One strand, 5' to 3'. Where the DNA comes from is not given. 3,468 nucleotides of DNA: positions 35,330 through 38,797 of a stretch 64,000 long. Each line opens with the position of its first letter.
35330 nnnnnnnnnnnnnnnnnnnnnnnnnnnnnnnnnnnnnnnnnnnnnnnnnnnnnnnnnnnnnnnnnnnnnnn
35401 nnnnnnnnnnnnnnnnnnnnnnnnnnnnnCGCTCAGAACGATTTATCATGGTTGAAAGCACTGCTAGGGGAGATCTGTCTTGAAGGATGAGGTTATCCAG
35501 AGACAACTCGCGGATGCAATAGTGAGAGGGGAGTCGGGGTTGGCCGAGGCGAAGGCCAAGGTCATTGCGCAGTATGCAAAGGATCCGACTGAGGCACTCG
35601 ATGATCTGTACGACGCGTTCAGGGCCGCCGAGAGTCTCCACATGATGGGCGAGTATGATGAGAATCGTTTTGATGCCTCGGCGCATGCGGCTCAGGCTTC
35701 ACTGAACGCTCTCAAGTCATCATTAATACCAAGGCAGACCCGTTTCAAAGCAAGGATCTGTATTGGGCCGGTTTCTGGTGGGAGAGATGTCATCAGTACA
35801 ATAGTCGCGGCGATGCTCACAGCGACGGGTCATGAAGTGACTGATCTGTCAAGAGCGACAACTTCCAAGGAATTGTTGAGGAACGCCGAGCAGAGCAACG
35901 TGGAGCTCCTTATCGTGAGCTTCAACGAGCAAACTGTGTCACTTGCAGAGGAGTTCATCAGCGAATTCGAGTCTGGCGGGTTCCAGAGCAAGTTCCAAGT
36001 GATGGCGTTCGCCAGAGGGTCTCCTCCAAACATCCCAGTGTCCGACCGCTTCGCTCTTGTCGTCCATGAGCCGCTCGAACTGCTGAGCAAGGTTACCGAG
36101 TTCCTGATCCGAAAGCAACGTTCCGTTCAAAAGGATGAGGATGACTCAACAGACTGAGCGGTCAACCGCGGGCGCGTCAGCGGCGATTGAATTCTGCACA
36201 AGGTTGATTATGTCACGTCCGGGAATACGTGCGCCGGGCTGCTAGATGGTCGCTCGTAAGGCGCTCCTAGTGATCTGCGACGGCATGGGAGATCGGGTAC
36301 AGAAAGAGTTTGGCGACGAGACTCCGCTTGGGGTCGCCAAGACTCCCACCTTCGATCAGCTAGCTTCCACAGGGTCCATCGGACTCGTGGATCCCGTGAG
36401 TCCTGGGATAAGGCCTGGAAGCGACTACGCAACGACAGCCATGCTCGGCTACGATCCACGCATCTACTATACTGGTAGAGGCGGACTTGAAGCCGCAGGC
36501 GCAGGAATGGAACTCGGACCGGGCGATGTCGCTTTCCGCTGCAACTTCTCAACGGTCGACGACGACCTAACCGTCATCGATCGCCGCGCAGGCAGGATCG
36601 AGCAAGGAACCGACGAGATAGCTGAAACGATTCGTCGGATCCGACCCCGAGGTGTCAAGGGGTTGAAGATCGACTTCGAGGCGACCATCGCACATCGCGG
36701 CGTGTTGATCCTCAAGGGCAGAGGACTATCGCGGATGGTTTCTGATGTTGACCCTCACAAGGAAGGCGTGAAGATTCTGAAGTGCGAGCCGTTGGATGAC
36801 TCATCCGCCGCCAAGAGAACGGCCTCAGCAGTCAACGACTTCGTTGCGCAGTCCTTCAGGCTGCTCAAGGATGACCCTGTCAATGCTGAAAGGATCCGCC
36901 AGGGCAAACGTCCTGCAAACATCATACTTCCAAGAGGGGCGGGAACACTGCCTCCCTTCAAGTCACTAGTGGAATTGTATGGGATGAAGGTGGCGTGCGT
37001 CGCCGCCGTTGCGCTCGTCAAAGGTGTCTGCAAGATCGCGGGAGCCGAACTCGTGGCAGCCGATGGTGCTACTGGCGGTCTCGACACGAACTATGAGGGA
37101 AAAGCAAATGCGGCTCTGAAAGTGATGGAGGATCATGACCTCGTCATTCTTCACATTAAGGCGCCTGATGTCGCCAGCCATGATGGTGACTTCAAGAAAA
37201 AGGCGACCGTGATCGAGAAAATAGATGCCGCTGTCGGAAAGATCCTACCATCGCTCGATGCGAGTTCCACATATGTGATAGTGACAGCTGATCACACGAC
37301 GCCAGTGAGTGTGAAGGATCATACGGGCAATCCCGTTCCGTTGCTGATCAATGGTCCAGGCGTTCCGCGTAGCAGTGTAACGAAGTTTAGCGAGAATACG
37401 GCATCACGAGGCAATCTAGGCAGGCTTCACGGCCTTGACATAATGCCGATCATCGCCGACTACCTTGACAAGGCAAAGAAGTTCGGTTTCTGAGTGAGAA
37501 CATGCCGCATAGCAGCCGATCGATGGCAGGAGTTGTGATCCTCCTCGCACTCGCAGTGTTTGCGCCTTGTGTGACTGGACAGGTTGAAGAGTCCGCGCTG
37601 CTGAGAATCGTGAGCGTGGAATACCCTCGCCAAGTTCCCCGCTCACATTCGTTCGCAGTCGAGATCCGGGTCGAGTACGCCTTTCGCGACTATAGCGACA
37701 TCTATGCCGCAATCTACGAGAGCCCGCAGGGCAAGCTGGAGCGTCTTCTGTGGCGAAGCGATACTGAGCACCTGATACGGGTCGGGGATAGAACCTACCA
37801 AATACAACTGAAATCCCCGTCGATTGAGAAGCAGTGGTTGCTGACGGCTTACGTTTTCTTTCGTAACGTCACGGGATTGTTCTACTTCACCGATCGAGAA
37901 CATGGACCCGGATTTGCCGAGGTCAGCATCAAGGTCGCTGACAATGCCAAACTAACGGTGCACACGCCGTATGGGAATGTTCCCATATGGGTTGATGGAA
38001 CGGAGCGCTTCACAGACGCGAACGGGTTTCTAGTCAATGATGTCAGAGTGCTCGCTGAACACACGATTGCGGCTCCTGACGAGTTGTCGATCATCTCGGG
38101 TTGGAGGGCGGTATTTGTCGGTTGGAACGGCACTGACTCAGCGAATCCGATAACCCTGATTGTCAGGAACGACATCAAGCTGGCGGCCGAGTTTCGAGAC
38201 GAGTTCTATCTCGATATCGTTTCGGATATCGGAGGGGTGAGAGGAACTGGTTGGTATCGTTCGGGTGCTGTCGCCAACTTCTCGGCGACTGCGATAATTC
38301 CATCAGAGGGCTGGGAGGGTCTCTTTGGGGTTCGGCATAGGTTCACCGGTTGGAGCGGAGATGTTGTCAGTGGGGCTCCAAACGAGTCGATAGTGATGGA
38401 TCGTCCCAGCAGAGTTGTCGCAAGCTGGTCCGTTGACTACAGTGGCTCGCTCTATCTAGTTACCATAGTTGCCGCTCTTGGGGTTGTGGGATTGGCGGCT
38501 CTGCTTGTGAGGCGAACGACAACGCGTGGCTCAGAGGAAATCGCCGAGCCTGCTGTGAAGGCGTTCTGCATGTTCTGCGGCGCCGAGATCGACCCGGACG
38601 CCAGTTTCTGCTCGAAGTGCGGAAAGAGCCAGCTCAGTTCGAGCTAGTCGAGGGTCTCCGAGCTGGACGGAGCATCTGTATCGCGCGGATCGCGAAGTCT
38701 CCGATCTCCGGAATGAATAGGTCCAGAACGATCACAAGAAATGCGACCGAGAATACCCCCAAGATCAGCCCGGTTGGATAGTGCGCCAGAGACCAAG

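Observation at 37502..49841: Archaeosortase genetically linked to tandem PEF-CTERM surface proteins inside a polysaccharide-synthase island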

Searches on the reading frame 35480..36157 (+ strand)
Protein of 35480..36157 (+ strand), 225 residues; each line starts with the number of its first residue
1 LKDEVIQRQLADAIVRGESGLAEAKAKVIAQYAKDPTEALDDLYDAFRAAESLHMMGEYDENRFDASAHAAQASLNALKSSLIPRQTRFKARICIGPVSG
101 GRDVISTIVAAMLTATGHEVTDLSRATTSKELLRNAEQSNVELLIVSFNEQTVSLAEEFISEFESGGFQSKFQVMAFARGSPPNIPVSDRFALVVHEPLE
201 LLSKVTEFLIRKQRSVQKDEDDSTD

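Call 38: search_protein_families(library=pfam, proteins=[window:35480-36157:+], max_evalue=10)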
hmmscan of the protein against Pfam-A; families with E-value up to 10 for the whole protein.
window:35480-36157:+ (225 aa): 3 families
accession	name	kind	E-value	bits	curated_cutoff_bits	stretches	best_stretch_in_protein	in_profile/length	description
PF02310.24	B12-binding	-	4.5e-05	23.7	32.1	1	107-162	18-74/121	B12 binding domain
PF13729.12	TraF_2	-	0.063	12.9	25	1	37-169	36-161/264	F plasmid transfer operon, TraF, protein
PF13732.12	DrrA1-3_C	-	0.13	13.5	27.4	1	120-160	41-78/81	ATP-binding protein DrrA1-3-like, C-terminal domain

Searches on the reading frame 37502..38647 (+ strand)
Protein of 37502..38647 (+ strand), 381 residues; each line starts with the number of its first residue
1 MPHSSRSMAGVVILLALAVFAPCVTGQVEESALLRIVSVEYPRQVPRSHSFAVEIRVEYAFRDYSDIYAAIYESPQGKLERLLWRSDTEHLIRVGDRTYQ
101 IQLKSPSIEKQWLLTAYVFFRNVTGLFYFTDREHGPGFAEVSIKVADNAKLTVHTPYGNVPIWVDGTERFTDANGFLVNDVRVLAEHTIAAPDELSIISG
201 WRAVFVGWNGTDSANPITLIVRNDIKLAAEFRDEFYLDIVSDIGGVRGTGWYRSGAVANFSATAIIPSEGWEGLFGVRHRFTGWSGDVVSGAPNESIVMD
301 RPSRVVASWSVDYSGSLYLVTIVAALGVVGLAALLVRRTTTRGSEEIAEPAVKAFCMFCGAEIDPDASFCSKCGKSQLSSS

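Call 3: search_protein_families(library=ncbifam, proteins=[window:37502-38647:+], max_evalue=0.1)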
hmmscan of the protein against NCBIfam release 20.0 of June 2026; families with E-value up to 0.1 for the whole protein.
window:37502-38647:+ (381 aa): 2 families
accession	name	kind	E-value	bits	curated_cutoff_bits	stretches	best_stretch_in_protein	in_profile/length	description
NF003161.0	PRK04136.1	equivalog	0.0058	16.1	54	1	353-378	14-39/49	50S ribosomal protein L40e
TIGR02543.1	List_Bact_rpt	repeat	0.013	15.9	20.95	0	204-230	7-39/44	TIGR02543 family repeat protein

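Call 4: search_protein_families(library=pfam, proteins=[window:37502-38647:+], max_evalue=0.1)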
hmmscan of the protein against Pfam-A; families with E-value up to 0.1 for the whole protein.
window:37502-38647:+ (381 aa): 8 families
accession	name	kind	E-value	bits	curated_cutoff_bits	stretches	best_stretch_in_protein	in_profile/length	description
PF13240.11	Zn_Ribbon_1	-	3.3e-07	30.3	25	1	355-375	1-21/23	zinc-ribbon domain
PF12773.13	DZR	-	0.00052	20.6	27.3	1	356-375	1-20/45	Double zinc ribbon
PF24463.1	DUF7577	-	0.0012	18.8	28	1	356-375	5-24/27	Domain of unknown function (DUF7577)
PF17032.10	Zn_ribbon_15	-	0.0083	17.3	28.9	1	353-374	52-73/73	zinc-ribbon family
PF24460.1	DUF7575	-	0.0098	15.7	28.5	1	356-375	6-25/28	Domain of unknown function (DUF7575)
PF13248.11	Zn_ribbon_3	-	0.011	15.7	27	1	359-375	8-24/26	zinc-ribbon domain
PF01155.25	HypA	-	0.027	14.9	28.9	1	344-378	60-97/112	Hydrogenase/urease nickel incorporation, metallochaperone, hypA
PF09889.16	DUF2116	-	0.039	14.3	26.8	1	356-379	6-29/59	Probable treble clef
